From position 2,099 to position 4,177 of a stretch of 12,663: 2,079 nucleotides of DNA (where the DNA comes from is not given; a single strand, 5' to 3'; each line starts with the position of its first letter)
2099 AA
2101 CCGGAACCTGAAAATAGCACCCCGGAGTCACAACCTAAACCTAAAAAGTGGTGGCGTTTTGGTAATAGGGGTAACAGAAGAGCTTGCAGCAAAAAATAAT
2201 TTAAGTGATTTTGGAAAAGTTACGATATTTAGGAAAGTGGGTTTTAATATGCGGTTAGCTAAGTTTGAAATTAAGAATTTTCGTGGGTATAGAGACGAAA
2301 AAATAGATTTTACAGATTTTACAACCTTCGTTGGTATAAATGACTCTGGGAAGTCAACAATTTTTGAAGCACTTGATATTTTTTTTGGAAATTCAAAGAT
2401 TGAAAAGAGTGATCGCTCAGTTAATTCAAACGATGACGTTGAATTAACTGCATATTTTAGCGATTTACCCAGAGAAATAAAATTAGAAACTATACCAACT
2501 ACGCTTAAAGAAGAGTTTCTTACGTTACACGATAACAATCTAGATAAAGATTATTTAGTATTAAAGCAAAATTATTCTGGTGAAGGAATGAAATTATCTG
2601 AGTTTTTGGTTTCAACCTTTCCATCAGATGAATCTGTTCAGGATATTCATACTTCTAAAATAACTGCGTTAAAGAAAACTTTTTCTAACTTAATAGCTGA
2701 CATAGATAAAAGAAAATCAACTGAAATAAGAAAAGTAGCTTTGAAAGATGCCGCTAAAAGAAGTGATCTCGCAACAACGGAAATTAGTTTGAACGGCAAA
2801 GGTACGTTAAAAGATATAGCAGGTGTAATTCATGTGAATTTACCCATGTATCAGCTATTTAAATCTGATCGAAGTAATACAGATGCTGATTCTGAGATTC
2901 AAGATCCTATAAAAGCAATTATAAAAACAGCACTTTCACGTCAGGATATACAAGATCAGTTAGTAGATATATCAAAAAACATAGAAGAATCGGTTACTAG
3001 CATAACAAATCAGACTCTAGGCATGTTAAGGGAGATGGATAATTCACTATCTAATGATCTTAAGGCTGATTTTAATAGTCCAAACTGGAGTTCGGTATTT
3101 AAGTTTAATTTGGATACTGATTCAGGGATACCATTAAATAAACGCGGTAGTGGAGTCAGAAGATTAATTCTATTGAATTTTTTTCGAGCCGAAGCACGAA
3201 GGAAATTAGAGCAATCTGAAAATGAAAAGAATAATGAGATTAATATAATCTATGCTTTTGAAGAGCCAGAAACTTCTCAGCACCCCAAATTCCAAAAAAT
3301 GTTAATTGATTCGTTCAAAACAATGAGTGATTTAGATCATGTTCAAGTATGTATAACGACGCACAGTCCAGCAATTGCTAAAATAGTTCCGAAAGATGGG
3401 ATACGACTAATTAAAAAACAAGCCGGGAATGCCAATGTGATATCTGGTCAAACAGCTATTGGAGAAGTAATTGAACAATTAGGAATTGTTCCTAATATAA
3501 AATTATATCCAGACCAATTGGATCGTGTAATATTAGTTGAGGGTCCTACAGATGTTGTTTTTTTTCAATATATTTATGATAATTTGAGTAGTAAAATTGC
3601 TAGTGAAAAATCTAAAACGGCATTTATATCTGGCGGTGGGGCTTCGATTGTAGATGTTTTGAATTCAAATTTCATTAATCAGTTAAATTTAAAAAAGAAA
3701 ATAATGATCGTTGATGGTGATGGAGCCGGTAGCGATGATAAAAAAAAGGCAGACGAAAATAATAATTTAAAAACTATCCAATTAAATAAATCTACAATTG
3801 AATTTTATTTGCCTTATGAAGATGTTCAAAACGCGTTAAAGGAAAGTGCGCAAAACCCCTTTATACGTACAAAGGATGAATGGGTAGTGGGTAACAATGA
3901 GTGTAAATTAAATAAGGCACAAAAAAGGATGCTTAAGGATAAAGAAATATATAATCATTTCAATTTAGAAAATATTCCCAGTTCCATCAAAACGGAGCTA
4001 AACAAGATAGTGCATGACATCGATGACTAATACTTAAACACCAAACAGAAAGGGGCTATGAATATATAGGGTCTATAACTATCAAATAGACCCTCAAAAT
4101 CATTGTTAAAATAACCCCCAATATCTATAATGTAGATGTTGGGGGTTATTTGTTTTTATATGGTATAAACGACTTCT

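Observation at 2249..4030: Stand-alone OLD-family ATPase-Toprim nuclease placed directly behind the repA-repB replication operon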

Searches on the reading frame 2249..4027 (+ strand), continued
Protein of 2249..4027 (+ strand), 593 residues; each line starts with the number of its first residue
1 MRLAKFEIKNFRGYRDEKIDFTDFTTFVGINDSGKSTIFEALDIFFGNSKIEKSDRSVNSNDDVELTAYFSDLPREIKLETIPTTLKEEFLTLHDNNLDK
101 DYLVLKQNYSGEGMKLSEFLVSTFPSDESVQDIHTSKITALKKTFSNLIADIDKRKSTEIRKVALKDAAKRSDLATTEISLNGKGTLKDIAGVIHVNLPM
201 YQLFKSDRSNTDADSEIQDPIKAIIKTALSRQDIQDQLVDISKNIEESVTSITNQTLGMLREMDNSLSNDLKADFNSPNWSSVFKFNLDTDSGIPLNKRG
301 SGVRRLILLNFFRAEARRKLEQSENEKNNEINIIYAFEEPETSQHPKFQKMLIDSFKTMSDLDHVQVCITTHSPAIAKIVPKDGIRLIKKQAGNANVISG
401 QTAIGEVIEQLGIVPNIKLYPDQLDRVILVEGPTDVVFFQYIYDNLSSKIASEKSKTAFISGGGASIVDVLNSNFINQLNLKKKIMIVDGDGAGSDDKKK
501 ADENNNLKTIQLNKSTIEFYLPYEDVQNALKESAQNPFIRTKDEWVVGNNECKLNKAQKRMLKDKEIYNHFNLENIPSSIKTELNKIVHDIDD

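Call 56: find_encoding_contigs(protein=P0010, flank=4000, max_places=8)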
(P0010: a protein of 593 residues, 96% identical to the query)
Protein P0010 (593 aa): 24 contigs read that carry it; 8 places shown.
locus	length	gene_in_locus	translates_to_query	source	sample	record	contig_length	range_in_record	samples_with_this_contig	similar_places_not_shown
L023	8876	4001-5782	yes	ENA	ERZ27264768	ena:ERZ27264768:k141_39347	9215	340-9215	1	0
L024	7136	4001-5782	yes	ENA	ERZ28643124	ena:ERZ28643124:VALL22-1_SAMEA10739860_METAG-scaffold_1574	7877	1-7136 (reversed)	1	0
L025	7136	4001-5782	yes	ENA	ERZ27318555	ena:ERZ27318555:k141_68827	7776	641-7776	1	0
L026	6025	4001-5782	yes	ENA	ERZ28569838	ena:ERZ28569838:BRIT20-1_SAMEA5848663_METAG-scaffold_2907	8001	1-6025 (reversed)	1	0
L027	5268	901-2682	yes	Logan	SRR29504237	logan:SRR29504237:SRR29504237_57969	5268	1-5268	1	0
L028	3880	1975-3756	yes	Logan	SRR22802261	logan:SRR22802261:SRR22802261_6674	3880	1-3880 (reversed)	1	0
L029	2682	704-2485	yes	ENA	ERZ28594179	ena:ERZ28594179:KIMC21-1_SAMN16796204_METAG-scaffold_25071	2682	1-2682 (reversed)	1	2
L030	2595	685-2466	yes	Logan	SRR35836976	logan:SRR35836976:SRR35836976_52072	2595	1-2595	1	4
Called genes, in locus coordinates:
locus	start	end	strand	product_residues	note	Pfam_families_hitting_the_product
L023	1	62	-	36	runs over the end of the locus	-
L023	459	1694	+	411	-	PF01076:Mob_Pre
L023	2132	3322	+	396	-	PF01051:Rep3_N, PF21205:Rep3_C, PF06430:L_lactis_RepB_C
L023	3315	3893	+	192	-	-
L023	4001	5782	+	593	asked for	PF02463:SMC_N (weak), PF11398:DUF2813 (faint), PF13175:AAA_15, PF13476:AAA_23, PF13514:AAA_27 (weak), PF13304:AAA_21, PF20469:OLD-like_TOPRIM (weak), PF24395:OLD-like_TOPRIM_1 (weak)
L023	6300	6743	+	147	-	PF22381:Staph_reg_Sar_Rot (weak), PF01047:MarR, PF12802:MarR_2, PF13601:HTH_34, PF13412:HTH_24 (faint)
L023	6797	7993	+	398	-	PF00144:Beta-lactamase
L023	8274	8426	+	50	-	-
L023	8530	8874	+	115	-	?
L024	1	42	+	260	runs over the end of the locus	?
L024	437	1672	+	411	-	PF01076:Mob_Pre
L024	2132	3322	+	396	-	PF01051:Rep3_N, PF21205:Rep3_C, PF06430:L_lactis_RepB_C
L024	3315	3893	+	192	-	-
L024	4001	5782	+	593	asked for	PF02463:SMC_N (weak), PF11398:DUF2813 (faint), PF13175:AAA_15, PF13476:AAA_23, PF13514:AAA_27 (weak), PF13304:AAA_21, PF20469:OLD-like_TOPRIM (weak), PF24395:OLD-like_TOPRIM_1 (weak)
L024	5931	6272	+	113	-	-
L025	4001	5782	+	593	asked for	PF02463:SMC_N (weak), PF11398:DUF2813 (faint), PF13175:AAA_15, PF13476:AAA_23, PF13514:AAA_27 (weak), PF13304:AAA_21, PF20469:OLD-like_TOPRIM (weak), PF24395:OLD-like_TOPRIM_1 (weak)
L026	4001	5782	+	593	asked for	PF02463:SMC_N (weak), PF11398:DUF2813 (faint), PF13175:AAA_15, PF13476:AAA_23, PF13514:AAA_27 (weak), PF13304:AAA_21, PF20469:OLD-like_TOPRIM (weak), PF24395:OLD-like_TOPRIM_1 (weak)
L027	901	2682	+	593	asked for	PF02463:SMC_N (weak), PF11398:DUF2813 (faint), PF13175:AAA_15, PF13476:AAA_23, PF13514:AAA_27 (weak), PF13304:AAA_21, PF20469:OLD-like_TOPRIM (weak), PF24395:OLD-like_TOPRIM_1 (weak)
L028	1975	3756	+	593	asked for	PF02463:SMC_N (weak), PF11398:DUF2813 (faint), PF13175:AAA_15, PF13476:AAA_23, PF13514:AAA_27 (weak), PF13304:AAA_21, PF20469:OLD-like_TOPRIM (weak), PF24395:OLD-like_TOPRIM_1 (weak)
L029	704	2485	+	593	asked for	PF02463:SMC_N (weak), PF11398:DUF2813 (faint), PF13175:AAA_15, PF13476:AAA_23, PF13514:AAA_27 (weak), PF13304:AAA_21, PF20469:OLD-like_TOPRIM (weak), PF24395:OLD-like_TOPRIM_1 (weak)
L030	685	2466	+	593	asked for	PF02463:SMC_N (weak), PF11398:DUF2813 (faint), PF13175:AAA_15, PF13476:AAA_23, PF13514:AAA_27 (weak), PF13304:AAA_21, PF20469:OLD-like_TOPRIM (weak), PF24395:OLD-like_TOPRIM_1 (weak)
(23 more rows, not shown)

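Call 60: find_encoding_contigs(protein=P0021, flank=4000, max_places=4)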
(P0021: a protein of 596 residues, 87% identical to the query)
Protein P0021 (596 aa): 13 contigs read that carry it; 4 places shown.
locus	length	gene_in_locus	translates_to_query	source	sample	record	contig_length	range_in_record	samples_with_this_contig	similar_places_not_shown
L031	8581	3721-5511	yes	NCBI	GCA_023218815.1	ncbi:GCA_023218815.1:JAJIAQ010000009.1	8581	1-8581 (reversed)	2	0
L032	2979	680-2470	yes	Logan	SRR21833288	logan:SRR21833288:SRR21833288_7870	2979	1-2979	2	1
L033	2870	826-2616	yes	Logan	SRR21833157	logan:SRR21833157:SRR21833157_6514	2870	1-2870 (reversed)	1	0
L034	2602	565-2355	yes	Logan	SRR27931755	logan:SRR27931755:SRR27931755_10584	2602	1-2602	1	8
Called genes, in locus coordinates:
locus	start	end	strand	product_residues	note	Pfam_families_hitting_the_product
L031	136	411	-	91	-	-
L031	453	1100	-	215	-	PF02517:Rce1-like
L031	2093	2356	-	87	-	PF05016:ParE_toxin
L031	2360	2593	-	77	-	PF19807:DUF6290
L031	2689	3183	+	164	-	-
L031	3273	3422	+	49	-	-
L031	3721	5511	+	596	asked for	PF02463:SMC_N (weak), PF11398:DUF2813 (faint), PF13175:AAA_15, PF13476:AAA_23, PF13514:AAA_27 (faint), PF13304:AAA_21, PF20469:OLD-like_TOPRIM (weak)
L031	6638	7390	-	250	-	-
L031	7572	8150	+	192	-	PF00239:Resolvase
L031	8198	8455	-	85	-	-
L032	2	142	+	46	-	?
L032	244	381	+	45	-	-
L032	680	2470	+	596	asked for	PF02463:SMC_N (weak), PF11398:DUF2813 (faint), PF13175:AAA_15, PF13476:AAA_23, PF13514:AAA_27 (faint), PF13304:AAA_21, PF20469:OLD-like_TOPRIM (weak)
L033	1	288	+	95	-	?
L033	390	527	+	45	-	-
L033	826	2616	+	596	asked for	PF02463:SMC_N (weak), PF11398:DUF2813 (faint), PF13175:AAA_15, PF13476:AAA_23, PF13514:AAA_27 (faint), PF13304:AAA_21, PF20469:OLD-like_TOPRIM (weak)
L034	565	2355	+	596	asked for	PF02463:SMC_N (weak), PF11398:DUF2813 (faint), PF13175:AAA_15, PF13476:AAA_23, PF13514:AAA_27 (faint), PF13304:AAA_21, PF20469:OLD-like_TOPRIM (weak)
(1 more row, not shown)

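Call 61: find_encoding_contigs(protein=P0028, flank=4000, max_places=3)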
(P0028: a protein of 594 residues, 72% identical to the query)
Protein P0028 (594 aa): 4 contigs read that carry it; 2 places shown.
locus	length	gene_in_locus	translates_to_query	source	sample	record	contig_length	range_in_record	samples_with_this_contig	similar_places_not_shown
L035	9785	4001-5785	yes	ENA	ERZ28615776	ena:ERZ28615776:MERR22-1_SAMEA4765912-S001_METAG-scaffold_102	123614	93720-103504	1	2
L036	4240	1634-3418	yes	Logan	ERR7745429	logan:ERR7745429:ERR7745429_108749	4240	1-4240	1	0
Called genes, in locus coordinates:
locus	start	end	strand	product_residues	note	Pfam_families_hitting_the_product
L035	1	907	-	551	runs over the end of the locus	PF04616:Glyco_hydro_43, PF16396:DUF5005 (faint), PF22847:Glyco_hydro_43_rel (faint), PF17851:GH43_C2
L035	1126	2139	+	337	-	PF00356:LacI, PF13377:Peripla_BP_3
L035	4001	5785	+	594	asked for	PF02463:SMC_N (weak), PF11398:DUF2813 (faint), PF13175:AAA_15, PF13476:AAA_23, PF13514:AAA_27 (weak), PF13304:AAA_21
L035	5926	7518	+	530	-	PF02463:SMC_N (faint), PF13175:AAA_15, PF13304:AAA_21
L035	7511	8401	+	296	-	-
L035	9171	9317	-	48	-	-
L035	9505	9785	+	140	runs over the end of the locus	-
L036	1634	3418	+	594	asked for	PF02463:SMC_N (weak), PF11398:DUF2813 (faint), PF13175:AAA_15, PF13476:AAA_23, PF13514:AAA_27 (weak), PF13304:AAA_21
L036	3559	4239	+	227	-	?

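Call 62: find_encoding_contigs(protein=P0036, flank=4000, max_places=3)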
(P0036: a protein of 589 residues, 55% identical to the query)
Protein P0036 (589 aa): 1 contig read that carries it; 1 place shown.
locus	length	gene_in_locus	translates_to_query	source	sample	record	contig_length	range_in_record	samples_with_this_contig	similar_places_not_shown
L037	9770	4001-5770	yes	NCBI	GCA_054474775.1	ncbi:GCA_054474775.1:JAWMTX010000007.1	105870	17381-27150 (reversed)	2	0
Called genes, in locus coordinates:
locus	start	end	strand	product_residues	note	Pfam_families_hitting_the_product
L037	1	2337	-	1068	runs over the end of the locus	-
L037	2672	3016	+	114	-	PF12844:HTH_19, PF13560:HTH_31 (weak), PF01381:HTH_3, PF13443:HTH_26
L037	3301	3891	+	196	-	-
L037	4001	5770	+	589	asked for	PF11398:DUF2813 (faint), PF13175:AAA_15, PF13476:AAA_23 (weak), PF13304:AAA_21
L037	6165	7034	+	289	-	PF01381:HTH_3 (weak), PF21259:Rgg_C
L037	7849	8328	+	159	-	PF05656:DUF805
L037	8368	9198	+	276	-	PF25989:YknX_C (weak)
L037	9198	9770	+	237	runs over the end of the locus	PF00005:ABC_tran, PF02463:SMC_N (weak), PF13304:AAA_21 (faint)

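Call 70: search_dna_similar(query=window:2249-4027:+, collection=phages, mode=protein, max_rows=20)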
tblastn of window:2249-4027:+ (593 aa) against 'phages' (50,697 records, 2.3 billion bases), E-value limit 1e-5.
Records with a match: 2; places in all: 2; records where one place covers at least 80% of the query: 0.
Best place of each record, by identity: <60% 2.
By first word of the organism name: Bacteriophage 2.
By host as written in the record: - 2.
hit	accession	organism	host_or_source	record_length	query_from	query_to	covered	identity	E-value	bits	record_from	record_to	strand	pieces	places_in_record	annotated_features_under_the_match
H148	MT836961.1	Bacteriophage sp.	human fecal samples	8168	1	388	65%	38.7%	4e-59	219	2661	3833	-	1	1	record has no annotation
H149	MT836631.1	Bacteriophage sp.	human fecal samples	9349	1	135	23%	27.6%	1e-6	58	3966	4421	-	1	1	record has no annotation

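Call 86: search_solved_structures(query=A2, max_evalue=0.001, show_alignments=1)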
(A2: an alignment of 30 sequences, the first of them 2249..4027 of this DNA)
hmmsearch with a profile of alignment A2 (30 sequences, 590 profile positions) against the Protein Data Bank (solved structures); distinct sequences matched with E-value up to 0.001: 36.
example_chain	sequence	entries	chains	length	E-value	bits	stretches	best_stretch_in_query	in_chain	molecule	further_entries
6p74_A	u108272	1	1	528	7.6e-24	87.5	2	240-486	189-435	Putative ATP-dependent endonuclease of the OLD family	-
8wy4_A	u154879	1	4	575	3.2e-15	59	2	293-496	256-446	Endonuclease GajA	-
8jq9_B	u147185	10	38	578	3.4e-15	58.9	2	293-496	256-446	Endonuclease GajA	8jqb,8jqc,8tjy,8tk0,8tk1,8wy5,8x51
8j4t_A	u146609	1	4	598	3.8e-15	58.7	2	293-496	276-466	Endonuclease GajA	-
8ee4_A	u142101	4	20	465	1.2e-14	57.1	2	332-386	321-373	PtuA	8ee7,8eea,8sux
8u7i_A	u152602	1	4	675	1.3e-14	57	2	293-496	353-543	Endonuclease GajA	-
8sm3_A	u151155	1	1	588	1.7e-14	56.6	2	293-496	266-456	Endonuclease GajA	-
9n69_A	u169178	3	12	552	9.2e-12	47.6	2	2-87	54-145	AAA family ATPase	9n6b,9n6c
9e8z_C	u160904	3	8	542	9.1e-10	41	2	1-43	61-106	Retron Ec83 probable ATPase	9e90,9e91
9o4a_A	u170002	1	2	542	1.3e-09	40.4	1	1-43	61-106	Retron Ec83 probable ATPase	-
9vkz_A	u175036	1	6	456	1.3e-07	33.9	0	3-42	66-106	Retron Ec78 probable ATPase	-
9vh1_D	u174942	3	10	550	3.9e-07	32.3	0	3-42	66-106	Retron Ec78 probable ATPase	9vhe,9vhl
9u9y_A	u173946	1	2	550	6.6e-07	31.5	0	331-392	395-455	AAA family ATPase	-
9kjx_B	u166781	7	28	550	6.8e-07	31.5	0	331-392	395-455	AAA family ATPase | Retron I-A effector PtuA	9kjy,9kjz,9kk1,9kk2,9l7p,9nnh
8ux9_B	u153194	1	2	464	1.2e-06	30.7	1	326-371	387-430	AriA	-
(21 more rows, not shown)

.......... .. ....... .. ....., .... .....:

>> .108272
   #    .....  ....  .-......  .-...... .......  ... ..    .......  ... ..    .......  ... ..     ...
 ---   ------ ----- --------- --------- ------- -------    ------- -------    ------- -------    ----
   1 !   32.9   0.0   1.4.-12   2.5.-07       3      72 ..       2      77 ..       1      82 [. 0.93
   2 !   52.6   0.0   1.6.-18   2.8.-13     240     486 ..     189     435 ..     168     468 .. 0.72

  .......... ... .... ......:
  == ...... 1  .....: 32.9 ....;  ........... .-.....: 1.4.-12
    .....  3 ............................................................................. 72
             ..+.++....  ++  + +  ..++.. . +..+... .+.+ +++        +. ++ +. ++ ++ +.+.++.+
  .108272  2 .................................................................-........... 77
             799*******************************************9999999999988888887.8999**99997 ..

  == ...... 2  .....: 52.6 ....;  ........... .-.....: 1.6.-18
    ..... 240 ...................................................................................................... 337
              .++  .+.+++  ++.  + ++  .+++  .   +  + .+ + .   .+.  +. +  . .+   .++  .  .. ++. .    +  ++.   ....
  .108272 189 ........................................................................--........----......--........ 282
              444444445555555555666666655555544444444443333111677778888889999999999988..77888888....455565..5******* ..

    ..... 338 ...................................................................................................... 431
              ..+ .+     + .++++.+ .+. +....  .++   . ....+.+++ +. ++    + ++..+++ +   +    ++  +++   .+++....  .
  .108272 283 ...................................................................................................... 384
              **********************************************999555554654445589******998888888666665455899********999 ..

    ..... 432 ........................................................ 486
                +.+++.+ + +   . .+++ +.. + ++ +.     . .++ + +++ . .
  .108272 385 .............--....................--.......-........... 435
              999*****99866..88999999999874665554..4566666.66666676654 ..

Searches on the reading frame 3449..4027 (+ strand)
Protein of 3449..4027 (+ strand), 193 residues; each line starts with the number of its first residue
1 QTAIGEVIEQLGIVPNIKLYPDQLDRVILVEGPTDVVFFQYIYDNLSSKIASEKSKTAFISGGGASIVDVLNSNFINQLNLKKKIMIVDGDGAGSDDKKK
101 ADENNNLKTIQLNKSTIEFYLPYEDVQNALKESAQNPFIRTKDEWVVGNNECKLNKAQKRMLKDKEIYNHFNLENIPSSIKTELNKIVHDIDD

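Call 13: search_protein_families(library=pfam, proteins=[window:3449-4027:+], max_evalue=10)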
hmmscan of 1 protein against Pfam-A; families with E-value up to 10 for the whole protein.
window:3449-4027:+ (193 aa): 6 families
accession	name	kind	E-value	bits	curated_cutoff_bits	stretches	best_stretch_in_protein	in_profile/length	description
PF24395.1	OLD-like_TOPRIM_1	-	4.1e-07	30.4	27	1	28-128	3-100/162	OLD-like TOPRIM 1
PF20469.4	OLD-like_TOPRIM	-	6.7e-07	30.2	23.2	1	25-91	4-67/67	Overcoming lysogenization defect protein-like, TOPRIM domain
PF11536.14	DUF3226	-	0.0092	16.2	27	1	26-108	2-82/208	Protein of unknown function (DUF3226)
PF02383.23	Syja_N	-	0.059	13.2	27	1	56-175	24-116/305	SacI homology domain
PF12810.13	ALK_LTK_GRD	-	0.068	13.6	24.5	1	52-101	76-116/243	ALK/LTK, Glycine-rich domain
PF16781.10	DUF5068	-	0.13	12.5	26.9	1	124-165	53-94/187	Domain of unknown function (DUF5068)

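Call 14: search_protein_families(library=padloc, proteins=[window:3449-4027:+], max_evalue=1)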
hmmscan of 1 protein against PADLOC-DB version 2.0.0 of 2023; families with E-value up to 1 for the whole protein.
window:3449-4027:+ (193 aa): 3 families
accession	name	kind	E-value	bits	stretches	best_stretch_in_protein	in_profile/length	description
PDLC02358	Old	-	5.4e-07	26.8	1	25-118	385-475/578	Old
PDLC00102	GajA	-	9.7e-05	19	1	25-115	376-462/532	AAA ATPase domain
PDLC00098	GajA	-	0.0033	14.2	1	26-109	378-458/534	AAA ATPase domain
